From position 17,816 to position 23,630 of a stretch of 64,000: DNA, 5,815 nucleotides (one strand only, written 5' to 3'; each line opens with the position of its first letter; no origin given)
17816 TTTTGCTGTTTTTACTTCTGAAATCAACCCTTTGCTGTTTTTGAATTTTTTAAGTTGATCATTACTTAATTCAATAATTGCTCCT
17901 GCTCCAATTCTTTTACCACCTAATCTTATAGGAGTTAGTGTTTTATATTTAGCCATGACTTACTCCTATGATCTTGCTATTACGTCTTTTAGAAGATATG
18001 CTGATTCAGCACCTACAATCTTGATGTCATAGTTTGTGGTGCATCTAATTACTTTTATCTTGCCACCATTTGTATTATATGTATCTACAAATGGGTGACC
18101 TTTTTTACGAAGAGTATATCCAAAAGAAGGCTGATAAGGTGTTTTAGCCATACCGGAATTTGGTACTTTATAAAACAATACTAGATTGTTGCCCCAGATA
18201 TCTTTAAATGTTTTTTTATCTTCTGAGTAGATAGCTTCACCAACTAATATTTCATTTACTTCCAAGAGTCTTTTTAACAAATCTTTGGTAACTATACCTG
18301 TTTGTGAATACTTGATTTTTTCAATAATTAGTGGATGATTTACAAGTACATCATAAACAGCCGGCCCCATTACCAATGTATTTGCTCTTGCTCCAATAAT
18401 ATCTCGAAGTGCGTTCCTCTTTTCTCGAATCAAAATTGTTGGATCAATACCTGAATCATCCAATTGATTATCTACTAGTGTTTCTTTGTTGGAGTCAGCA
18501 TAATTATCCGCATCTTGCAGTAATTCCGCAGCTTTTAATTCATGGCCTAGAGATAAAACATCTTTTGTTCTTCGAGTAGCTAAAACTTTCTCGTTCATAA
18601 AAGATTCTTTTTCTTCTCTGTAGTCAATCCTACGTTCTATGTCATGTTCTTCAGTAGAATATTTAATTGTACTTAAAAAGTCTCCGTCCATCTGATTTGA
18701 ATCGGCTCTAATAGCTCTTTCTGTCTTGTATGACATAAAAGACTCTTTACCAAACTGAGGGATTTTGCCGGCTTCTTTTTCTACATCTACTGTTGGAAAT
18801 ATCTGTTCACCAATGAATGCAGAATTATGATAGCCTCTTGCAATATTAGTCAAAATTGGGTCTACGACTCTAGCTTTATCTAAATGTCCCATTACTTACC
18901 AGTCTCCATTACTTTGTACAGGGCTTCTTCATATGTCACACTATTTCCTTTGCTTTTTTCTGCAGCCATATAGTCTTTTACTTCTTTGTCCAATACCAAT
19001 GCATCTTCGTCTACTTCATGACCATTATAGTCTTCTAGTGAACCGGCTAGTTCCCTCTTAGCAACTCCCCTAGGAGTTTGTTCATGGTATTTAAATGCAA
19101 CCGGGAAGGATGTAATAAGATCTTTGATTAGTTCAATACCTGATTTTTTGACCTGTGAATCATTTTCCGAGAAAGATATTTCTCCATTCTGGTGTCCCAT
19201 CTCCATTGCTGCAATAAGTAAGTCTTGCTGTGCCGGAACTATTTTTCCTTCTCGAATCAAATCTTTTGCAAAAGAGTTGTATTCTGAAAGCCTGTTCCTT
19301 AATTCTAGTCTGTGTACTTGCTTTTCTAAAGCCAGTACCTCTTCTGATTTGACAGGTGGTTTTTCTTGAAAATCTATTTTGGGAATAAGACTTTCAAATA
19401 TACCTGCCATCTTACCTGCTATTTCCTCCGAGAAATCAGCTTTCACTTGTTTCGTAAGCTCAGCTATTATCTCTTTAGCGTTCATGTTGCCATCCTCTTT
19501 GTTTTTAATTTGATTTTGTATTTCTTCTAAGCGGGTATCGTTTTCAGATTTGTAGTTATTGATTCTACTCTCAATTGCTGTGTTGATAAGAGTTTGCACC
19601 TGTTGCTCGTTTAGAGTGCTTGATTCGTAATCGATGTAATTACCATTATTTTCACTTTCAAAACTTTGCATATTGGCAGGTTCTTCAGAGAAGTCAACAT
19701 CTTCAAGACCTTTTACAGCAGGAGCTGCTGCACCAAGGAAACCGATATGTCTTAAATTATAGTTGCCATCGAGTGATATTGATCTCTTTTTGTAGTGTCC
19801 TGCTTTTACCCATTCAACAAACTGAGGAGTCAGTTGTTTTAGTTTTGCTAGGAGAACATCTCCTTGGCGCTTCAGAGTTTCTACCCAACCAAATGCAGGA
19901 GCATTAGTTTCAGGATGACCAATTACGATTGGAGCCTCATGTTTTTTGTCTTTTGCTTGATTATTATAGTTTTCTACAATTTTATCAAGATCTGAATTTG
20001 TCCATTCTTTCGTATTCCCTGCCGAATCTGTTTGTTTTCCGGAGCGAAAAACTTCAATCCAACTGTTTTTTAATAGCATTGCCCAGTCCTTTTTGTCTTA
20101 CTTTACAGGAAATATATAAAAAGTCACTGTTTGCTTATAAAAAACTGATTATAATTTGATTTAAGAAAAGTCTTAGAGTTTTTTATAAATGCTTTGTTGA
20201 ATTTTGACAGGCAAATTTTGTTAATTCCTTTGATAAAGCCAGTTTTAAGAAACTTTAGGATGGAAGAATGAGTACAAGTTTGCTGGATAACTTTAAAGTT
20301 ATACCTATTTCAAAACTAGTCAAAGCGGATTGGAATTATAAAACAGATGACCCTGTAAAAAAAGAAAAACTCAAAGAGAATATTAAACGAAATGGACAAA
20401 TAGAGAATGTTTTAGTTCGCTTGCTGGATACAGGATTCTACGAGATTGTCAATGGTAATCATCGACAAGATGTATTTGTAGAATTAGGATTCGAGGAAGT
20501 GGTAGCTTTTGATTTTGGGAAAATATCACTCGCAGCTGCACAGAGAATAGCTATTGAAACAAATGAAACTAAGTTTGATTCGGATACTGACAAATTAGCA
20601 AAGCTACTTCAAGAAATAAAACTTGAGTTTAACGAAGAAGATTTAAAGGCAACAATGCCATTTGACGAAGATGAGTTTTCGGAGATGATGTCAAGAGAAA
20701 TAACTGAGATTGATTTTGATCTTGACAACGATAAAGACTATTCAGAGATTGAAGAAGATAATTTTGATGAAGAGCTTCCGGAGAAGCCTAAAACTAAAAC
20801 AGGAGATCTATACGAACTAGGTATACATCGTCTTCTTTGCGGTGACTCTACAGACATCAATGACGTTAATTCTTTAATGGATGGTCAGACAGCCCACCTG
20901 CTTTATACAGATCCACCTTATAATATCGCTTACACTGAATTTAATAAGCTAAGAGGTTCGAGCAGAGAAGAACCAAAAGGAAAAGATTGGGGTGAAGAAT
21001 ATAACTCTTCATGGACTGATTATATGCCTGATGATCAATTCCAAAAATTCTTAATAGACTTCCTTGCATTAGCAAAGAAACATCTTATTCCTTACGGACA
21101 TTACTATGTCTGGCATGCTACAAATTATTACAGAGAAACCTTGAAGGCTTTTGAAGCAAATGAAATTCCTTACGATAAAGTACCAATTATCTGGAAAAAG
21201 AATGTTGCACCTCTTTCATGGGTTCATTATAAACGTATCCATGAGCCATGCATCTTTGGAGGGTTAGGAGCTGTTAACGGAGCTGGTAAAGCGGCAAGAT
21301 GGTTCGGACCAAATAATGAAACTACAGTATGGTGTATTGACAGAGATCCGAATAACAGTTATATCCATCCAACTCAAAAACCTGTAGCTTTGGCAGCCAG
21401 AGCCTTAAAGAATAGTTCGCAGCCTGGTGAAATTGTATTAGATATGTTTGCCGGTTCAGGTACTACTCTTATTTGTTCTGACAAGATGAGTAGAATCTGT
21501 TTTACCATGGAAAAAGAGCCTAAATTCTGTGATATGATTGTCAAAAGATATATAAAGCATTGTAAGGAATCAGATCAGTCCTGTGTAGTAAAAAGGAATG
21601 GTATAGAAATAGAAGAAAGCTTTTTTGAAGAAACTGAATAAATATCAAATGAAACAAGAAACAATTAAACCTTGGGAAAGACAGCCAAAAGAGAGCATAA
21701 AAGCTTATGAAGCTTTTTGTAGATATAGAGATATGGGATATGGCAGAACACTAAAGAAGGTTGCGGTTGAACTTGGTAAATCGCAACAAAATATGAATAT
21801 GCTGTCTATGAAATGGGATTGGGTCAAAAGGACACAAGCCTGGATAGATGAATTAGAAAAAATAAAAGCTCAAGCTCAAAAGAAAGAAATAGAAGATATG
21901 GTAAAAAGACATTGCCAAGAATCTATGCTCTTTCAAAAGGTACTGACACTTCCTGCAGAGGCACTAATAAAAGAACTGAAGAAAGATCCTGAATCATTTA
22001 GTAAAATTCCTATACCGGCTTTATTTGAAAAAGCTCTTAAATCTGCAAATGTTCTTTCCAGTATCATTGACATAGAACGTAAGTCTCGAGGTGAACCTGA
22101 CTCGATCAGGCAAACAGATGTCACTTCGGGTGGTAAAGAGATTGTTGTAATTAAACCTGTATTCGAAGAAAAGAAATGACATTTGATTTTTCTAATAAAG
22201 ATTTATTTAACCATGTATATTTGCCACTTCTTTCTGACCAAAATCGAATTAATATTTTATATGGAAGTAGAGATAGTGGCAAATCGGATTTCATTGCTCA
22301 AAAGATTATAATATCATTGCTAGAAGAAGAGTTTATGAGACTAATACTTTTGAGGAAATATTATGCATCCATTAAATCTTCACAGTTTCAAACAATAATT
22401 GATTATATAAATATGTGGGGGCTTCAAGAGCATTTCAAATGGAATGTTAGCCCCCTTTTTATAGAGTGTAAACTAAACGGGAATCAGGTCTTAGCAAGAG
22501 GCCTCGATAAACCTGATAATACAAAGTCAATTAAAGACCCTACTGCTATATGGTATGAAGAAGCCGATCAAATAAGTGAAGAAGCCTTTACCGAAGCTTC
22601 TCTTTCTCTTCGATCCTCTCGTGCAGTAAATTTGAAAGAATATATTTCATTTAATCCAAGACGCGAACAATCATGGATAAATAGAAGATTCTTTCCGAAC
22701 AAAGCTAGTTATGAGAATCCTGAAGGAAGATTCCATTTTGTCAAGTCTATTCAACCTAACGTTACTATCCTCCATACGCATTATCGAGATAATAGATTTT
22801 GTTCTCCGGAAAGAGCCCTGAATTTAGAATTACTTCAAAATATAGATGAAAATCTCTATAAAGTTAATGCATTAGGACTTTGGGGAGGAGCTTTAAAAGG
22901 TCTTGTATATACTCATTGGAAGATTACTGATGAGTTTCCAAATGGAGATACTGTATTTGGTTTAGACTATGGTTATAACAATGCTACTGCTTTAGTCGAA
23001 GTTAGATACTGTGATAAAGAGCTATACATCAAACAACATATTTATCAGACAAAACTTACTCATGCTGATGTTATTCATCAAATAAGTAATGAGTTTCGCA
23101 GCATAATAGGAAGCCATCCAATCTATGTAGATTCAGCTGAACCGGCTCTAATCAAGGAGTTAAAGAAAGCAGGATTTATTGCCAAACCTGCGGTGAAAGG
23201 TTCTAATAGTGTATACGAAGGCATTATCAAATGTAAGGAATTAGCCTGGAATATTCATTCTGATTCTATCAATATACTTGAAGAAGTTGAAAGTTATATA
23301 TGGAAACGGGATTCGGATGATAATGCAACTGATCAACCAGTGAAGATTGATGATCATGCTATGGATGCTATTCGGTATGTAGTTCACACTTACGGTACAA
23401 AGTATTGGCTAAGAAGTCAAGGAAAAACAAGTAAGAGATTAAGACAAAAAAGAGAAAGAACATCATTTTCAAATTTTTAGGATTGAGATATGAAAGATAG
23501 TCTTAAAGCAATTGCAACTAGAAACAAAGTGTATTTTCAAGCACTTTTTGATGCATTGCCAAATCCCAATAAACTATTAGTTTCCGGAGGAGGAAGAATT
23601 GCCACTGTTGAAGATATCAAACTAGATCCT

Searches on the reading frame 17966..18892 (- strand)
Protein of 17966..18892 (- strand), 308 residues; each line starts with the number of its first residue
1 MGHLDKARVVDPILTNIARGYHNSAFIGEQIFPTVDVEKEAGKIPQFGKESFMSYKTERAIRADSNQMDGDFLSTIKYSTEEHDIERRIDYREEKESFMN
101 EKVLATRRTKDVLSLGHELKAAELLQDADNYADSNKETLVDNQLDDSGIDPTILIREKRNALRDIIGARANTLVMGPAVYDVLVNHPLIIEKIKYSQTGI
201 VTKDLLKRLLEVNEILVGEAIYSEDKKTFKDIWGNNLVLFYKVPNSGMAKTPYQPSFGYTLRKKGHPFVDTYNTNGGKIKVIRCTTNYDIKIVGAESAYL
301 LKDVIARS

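Call 21: search_protein_families(library=phrogs, proteins=[window:17966-18892:-], max_evalue=0.001)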
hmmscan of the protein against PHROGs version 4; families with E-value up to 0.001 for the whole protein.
window:17966-18892:- (308 aa): 2 families
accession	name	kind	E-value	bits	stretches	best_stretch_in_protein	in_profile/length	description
phrog_1005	-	head and packaging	5.4e-97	325.8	1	2-306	4-315/315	major head protein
phrog_29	-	head and packaging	1.4e-08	35.4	1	134-238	182-291/439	major head protein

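Call 26: find_encoding_contigs(protein=window:17966-18892:-, flank=10000, max_places=6)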
Protein window:17966-18892:- (308 aa): no gene with exactly this product is on record in the collection.

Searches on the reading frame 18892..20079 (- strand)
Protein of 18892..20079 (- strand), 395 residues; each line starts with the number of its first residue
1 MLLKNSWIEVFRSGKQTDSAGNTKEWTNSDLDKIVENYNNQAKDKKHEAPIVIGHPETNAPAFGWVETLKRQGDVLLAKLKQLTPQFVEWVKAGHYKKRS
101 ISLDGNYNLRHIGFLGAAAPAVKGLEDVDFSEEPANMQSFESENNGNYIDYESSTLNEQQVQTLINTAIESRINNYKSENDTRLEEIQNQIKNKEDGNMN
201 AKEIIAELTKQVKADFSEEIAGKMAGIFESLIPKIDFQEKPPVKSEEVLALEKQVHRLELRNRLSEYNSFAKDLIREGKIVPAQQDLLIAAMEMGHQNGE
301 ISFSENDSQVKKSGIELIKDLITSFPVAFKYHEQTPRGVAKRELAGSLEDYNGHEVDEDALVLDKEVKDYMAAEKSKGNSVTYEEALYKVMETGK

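Call 21: search_protein_families(library=phrogs, proteins=[window:18892-20079:-], max_evalue=0.001)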
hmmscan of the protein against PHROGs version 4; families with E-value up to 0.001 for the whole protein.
window:18892-20079:- (395 aa): 2 families
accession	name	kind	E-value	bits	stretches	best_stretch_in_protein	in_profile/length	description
phrog_976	-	head and packaging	4.4e-67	228.2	1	4-392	30-394/415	head maturation protease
phrog_3894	-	head and packaging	9.9e-10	39.2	1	8-175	12-182/458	head maturation protease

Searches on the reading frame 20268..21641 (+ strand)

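Call 22: search_protein_families(library=pfam, proteins=[window:20268-21641:+], max_evalue=0.001)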
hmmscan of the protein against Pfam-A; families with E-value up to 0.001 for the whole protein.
window:20268-21641:+ (457 aa): 3 families
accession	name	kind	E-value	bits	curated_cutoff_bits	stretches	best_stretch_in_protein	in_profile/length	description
PF01555.25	N6_N4_Mtase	-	1.7e-24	87.4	26.7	1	210-425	2-220/221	DNA methylase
PF02195.25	ParB_N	-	0.00042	20.7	26.3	1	10-80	4-75/95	ParB N-terminal domain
PF02475.24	TRM5-TYW2_MTfase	-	0.00082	19.8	28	0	381-426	31-78/164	TRM5/TYW2 methyltransferase domain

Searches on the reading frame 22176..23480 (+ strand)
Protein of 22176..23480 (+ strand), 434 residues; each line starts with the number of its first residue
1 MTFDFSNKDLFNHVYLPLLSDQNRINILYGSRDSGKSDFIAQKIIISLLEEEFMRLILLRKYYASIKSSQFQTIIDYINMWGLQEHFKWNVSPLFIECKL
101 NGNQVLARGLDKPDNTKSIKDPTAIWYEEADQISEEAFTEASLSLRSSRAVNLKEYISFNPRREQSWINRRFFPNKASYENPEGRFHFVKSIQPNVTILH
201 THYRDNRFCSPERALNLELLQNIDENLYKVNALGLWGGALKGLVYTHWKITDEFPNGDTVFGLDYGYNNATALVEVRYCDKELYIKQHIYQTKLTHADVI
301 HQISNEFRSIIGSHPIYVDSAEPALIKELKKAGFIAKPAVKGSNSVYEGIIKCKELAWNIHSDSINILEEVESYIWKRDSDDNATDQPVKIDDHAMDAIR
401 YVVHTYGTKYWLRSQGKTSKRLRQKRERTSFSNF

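Call 22: search_protein_families(library=pfam, proteins=[window:22176-23480:+], max_evalue=0.001)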
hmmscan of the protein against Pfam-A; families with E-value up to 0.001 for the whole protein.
window:22176-23480:+ (434 aa): 3 families
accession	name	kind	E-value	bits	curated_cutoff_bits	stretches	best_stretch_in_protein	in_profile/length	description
PF04466.19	Terminase_3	-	1.4e-39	136.2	23.2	1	23-234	2-200/201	Phage terminase large subunit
PF17288.8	Terminase_3C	-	5.4e-10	40.3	26.7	1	269-403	9-153/155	Terminase RNAseH like domain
PF03237.21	Terminase_6N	-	5.6e-06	26.6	22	1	27-167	1-142/215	Terminase large subunit, T4likevirus-type, N-terminal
